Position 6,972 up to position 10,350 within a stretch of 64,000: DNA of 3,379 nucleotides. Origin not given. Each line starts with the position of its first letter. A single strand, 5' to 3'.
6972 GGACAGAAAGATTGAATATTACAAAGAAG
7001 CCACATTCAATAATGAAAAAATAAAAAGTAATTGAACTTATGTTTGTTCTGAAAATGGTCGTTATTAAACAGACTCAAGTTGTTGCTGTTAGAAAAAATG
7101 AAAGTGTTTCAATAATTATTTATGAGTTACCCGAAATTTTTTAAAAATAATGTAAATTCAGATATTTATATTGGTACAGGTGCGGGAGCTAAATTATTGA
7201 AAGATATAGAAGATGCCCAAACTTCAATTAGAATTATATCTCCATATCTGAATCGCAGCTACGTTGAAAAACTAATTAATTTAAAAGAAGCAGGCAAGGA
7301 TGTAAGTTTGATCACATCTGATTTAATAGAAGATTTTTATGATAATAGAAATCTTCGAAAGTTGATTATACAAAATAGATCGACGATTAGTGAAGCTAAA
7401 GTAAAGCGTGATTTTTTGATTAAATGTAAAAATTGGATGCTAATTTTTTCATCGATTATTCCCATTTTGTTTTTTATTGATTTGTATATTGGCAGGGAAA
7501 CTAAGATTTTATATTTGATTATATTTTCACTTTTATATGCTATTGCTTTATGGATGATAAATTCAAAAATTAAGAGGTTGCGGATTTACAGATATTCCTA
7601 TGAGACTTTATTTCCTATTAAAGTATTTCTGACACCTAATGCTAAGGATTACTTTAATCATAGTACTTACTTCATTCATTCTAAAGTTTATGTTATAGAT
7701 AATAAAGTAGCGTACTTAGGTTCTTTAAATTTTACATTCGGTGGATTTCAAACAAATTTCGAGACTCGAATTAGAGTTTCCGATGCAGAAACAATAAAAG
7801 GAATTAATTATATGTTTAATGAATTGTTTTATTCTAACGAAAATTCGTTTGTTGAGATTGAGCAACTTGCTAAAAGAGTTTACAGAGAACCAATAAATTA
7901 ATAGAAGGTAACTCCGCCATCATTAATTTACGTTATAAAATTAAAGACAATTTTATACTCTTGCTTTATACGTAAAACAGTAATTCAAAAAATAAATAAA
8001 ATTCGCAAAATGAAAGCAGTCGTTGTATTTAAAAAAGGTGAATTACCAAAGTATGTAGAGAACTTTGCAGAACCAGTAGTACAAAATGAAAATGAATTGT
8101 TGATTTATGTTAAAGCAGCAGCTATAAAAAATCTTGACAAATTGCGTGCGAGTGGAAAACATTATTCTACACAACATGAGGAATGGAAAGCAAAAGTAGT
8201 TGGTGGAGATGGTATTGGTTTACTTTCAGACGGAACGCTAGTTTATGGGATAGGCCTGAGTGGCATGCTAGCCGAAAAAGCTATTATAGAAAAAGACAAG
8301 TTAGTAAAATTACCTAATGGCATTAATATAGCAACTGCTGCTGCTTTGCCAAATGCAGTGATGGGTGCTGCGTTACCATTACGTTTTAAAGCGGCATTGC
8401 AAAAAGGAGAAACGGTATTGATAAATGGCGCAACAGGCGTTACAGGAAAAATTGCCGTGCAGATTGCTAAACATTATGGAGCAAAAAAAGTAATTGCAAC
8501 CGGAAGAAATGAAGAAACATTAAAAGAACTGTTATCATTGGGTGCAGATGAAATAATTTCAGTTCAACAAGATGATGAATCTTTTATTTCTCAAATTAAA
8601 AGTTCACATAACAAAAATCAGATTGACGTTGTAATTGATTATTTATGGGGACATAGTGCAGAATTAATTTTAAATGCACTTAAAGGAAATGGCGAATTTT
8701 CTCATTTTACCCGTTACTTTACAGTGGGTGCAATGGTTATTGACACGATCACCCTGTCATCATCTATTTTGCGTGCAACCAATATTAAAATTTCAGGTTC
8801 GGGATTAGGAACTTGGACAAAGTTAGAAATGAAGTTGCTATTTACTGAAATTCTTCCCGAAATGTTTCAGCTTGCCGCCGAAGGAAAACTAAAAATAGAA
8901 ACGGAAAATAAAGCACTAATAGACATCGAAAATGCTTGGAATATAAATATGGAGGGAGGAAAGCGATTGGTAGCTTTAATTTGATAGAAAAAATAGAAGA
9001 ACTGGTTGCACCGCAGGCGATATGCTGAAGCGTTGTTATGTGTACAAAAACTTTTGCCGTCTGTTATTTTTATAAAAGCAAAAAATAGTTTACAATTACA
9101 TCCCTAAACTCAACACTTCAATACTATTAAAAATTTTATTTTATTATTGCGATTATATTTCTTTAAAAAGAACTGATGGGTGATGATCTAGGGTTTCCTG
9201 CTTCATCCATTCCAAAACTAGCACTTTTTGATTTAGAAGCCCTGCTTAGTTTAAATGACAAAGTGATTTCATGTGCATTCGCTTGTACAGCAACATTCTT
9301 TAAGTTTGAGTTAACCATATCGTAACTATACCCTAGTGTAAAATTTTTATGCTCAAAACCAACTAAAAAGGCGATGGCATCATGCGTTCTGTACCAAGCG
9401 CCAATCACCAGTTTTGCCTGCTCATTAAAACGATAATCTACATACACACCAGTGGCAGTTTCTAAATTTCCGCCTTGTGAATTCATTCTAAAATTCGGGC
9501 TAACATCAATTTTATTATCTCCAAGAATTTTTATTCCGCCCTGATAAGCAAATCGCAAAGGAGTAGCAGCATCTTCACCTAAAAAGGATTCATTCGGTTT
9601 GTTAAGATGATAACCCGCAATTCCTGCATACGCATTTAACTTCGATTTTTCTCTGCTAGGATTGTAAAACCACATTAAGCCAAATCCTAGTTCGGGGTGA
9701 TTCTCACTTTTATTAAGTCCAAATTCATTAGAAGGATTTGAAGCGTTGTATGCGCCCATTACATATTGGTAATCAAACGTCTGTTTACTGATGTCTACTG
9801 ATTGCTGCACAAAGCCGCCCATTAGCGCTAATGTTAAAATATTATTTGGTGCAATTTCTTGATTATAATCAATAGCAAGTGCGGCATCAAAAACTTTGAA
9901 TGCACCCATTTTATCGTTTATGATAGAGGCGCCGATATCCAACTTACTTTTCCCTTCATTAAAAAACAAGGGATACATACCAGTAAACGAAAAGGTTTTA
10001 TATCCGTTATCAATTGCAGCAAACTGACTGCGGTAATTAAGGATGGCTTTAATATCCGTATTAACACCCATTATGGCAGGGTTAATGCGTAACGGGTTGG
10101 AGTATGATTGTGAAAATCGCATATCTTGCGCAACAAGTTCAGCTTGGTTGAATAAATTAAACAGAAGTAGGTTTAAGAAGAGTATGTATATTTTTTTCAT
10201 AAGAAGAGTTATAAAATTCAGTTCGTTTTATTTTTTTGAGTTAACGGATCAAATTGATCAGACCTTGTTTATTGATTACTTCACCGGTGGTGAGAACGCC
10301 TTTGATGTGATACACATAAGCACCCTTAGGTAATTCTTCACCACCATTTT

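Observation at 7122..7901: Single-HKD Nuc/PLD-fold protein with a two-helix transmembrane hairpin inserted into the catalytic domain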

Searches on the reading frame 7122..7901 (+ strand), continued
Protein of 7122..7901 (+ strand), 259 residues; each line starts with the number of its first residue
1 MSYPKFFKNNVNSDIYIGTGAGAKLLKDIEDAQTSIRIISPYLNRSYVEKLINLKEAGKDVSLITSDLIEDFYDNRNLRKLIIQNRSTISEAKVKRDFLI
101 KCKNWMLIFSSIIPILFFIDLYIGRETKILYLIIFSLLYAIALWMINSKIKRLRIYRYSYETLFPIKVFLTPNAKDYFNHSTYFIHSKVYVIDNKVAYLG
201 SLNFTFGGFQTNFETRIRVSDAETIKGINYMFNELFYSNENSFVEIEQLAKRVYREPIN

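Call 81: find_encoding_contigs(protein=P0048, flank=7000, max_places=2)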
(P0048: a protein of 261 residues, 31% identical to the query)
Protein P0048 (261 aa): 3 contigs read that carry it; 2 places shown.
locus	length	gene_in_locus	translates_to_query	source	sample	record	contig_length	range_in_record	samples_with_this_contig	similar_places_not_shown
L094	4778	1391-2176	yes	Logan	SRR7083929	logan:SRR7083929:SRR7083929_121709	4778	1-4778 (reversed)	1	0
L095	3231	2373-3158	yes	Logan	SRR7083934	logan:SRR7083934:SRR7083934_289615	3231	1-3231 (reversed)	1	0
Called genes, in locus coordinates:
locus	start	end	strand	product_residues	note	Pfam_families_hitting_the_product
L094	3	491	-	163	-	?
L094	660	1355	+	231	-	-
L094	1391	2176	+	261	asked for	PF13091:PLDc_2, PF00614:PLDc (weak)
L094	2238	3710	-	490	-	PF00929:RNase_T, PF08411:ExoI_SH3, PF26016:ExoI_C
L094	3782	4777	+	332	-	?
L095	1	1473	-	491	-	?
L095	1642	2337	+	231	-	-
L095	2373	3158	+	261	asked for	PF13091:PLDc_2, PF00614:PLDc (weak)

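Call 85: find_homologous_proteins(query=P0084, max_evalue=0.00001)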
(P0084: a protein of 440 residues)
Query P0084 (440 aa): 10 proteins with E <= 0.00001 among 4333 candidates.
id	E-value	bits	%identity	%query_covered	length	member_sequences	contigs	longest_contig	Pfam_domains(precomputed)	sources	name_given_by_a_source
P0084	2.0e-289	978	100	100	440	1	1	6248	PF13091.13,PF09565.17,PF00614.29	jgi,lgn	jgi:phosphatidylserine/phosphatidylglycerophosphate/cardiolipin synthase-like enzyme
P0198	7.9e-26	109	33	55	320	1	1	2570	PF13091.13,PF09565.17,PF00614.29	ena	-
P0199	5.0e-24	103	34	43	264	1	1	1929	PF13091.13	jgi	jgi:phosphatidylserine/phosphatidylglycerophosphate/cardiolipin synthase-like enzyme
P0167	1.6e-16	79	43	15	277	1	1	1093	PF13091.13,PF00614.29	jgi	-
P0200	9.8e-15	73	45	16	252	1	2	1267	PF13091.13,PF00614.29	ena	-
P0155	2.9e-14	71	48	15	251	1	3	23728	PF13091.13,PF09565.17,PF00614.29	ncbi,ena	-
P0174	1.3e-11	63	41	15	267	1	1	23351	PF13091.13,PF09565.17,PF00614.29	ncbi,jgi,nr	ncbi:MAG: phospholipase D family protein [Spirochaetaceae bacterium]|jgi:phosphatidylserine/phosphat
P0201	1.7e-8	52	28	23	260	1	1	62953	PF13091.13,PF09565.17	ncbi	-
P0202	9.4e-7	46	23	36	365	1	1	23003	PF13091.13,PF00614.29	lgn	-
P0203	7.0e-6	44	28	32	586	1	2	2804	PF07894.19,PF13091.13,PF11495.15,PF17941.8,PF00614.29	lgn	-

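Call 87: find_encoding_contigs(protein=P0084, flank=6000, max_places=2)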
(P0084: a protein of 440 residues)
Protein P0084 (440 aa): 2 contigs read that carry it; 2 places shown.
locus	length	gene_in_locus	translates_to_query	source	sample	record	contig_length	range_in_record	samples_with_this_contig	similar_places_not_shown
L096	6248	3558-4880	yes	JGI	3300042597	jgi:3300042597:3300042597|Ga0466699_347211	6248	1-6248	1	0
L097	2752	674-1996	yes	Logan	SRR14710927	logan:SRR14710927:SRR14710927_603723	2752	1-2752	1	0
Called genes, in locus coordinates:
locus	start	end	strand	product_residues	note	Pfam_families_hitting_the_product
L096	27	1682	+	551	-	PF12846:AAA_10 (faint), PF19044:P-loop_TraG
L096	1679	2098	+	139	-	PF01909:NTP_transf_2, PF18765:Polbeta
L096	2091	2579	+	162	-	PF05168:HEPN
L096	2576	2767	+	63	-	-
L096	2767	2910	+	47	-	PF02452:PemK_toxin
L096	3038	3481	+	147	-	-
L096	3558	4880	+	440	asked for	PF09565:RE_NgoFVII (faint), PF13091:PLDc_2, PF00614:PLDc (weak)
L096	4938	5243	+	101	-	-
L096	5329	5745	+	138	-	-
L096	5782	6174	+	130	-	-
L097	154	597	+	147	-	-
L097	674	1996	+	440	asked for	PF09565:RE_NgoFVII (faint), PF13091:PLDc_2, PF00614:PLDc (weak)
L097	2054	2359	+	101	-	-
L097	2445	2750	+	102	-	?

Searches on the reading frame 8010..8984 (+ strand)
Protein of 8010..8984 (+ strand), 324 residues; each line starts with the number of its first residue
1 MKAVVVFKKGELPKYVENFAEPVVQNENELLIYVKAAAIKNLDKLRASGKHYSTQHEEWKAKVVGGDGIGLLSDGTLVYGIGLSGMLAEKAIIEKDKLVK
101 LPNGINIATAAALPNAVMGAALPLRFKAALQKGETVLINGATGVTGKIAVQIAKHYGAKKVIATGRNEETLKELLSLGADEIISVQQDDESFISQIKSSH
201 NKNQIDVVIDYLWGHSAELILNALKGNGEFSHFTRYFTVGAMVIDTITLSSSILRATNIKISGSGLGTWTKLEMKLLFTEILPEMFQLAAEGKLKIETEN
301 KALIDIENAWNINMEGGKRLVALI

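Call 3: search_protein_families(library=pfam, proteins=[window:8010-8984:+], max_evalue=0.1)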
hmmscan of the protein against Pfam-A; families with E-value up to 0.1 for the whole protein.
window:8010-8984:+ (324 aa): 9 families
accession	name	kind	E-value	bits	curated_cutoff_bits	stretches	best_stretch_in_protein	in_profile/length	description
PF00107.32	ADH_zinc_N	-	4e-17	62.8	31.8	1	146-270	3-118/129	Zinc-binding dehydrogenase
PF13602.12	ADH_zinc_N_2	-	8.3e-07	30.4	27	1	177-299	1-108/134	Zinc-binding dehydrogenase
PF01262.27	AlaDh_PNT_C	-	0.0065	16.3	23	1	135-198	30-92/214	Alanine dehydrogenase/PNT, C-terminal domain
PF02879.22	PGM_PMM_II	-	0.0097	16.9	29.3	0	131-161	18-47/103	Phosphoglucomutase/phosphomannomutase, alpha/beta/alpha domain II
PF01113.26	DapB_N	-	0.024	15.2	25.6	1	136-211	3-74/124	Dihydrodipicolinate reductase, N-terminus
PF02254.24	TrkA_N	-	0.039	14.7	23.8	1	148-184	78-115/116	TrkA-N domain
PF13460.12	NAD_binding_10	-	0.039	14.3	27.2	1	140-190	1-51/184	NAD(P)H-binding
PF03435.24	Sacchrp_dh_NADP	-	0.055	14.2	25.1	0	136-223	1-87/129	Saccharopine dehydrogenase NADP binding domain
PF08240.17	ADH_N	-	0.081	13.6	23.5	0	27-102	2-103/104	Alcohol dehydrogenase GroES-like domain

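Call 4: search_protein_families(library=padloc, proteins=[window:8010-8984:+], max_evalue=0.1)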
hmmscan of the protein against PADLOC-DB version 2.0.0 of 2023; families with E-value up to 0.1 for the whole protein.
window:8010-8984:+ (324 aa): 1 family
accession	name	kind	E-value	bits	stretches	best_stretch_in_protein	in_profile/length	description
PDLC04622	PDC-M38B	-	0.0082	13.8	1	210-246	47-83/246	-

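Call 5: search_protein_families(library=ncbifam, proteins=[window:8010-8984:+], max_evalue=0.1)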
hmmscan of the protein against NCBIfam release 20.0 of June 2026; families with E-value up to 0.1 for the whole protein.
window:8010-8984:+ (324 aa): 38 families (the best 25 are shown)
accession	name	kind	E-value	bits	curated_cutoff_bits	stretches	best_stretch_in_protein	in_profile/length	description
TIGR02824.1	quinone_pig3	subfamily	5.7e-27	94.6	296.8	1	1-310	1-309/325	putative NAD(P)H quinone oxidoreductase, PIG3 family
NF041172.1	AcrlCoa_red_Thmprot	equivalog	5.8e-18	64.9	500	1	76-228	107-250/334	acryloyl-CoA reductase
NF010344.0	PRK13771.1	subfamily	7e-18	64.7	349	1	76-228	107-249/334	putative alcohol dehydrogenase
TIGR02823.1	oxido_YhdH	subfamily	3.7e-17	62.1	297.25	1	80-231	90-239/324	acrylyl-CoA reductase family protein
NF006940.0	PRK09422.1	equivalog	9.1e-14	51.2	344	1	80-316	110-324/338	alcohol dehydrogenase AdhP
NF003808.0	PRK05396.1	equivalog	1.3e-12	47.3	380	1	72-211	106-239/341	L-threonine 3-dehydrogenase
TIGR00692.1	tdh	equivalog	5.8e-12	45.3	458.35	1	74-231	106-258/340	L-threonine 3-dehydrogenase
TIGR02817.1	adh_fam_1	subfamily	7.7e-12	45.3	284.05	1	21-200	24-216/336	zinc-binding alcohol dehydrogenase family protein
NF008024.0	PRK10754.1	subfamily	8.2e-12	44.8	348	1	66-304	73-302/327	NADPH:quinone reductase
TIGR03989.1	Rxyl_3153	subfamily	1.5e-11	44.2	440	1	74-319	128-363/370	NDMA-dependent alcohol dehydrogenase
NF051456.1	acrylyl_AcuI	equivalog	1.7e-11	43.6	440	1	79-228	88-236/325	acrylyl-CoA reductase (NADPH)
NF041183.1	Pks2_ls1_myc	equivalog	1.9e-11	41.6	2400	1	72-298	1484-1700/2086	sulfolipid-1 biosynthesis phthioceranic/hydroxyphthioceranic acid synthase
NF047908.1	AldhRedAhr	equivalog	1.8e-09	37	470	1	83-279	118-298/335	NADPH-dependent aldehyde reductase Ahr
TIGR01751.1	crot-CoA-red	equivalog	3.9e-09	35.7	378.55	1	70-192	124-248/398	crotonyl-CoA carboxylase/reductase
NF007642.0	PRK10309.1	equivalog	1.4e-08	34.4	550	1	84-205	114-229/347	galactitol-1-phosphate 5-dehydrogenase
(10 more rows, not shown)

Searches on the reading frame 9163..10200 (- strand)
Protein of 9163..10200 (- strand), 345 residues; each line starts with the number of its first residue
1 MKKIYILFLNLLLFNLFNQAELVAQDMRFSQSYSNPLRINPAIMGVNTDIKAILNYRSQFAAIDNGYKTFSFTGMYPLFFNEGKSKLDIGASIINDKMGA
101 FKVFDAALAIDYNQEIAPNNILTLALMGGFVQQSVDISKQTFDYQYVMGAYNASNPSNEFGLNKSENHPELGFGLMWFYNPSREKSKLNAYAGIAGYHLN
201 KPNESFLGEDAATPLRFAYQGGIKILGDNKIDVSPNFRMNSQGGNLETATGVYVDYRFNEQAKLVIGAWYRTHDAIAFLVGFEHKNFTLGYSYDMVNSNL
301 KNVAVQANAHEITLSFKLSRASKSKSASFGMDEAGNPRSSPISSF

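Call 3: search_protein_families(library=pfam, proteins=[window:9163-10200:-], max_evalue=0.1)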
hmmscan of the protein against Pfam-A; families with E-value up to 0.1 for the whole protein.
window:9163-10200:- (345 aa): 2 families
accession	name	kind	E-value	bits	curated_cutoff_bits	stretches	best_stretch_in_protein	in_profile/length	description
PF11751.14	PorP_SprF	-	1.4e-42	146.6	22.3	1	24-316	4-273/273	Type IX secretion system membrane protein PorP/SprF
PF09411.16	PagL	-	0.0021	18.6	23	1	150-225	29-97/136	Lipid A 3-O-deacylase (PagL)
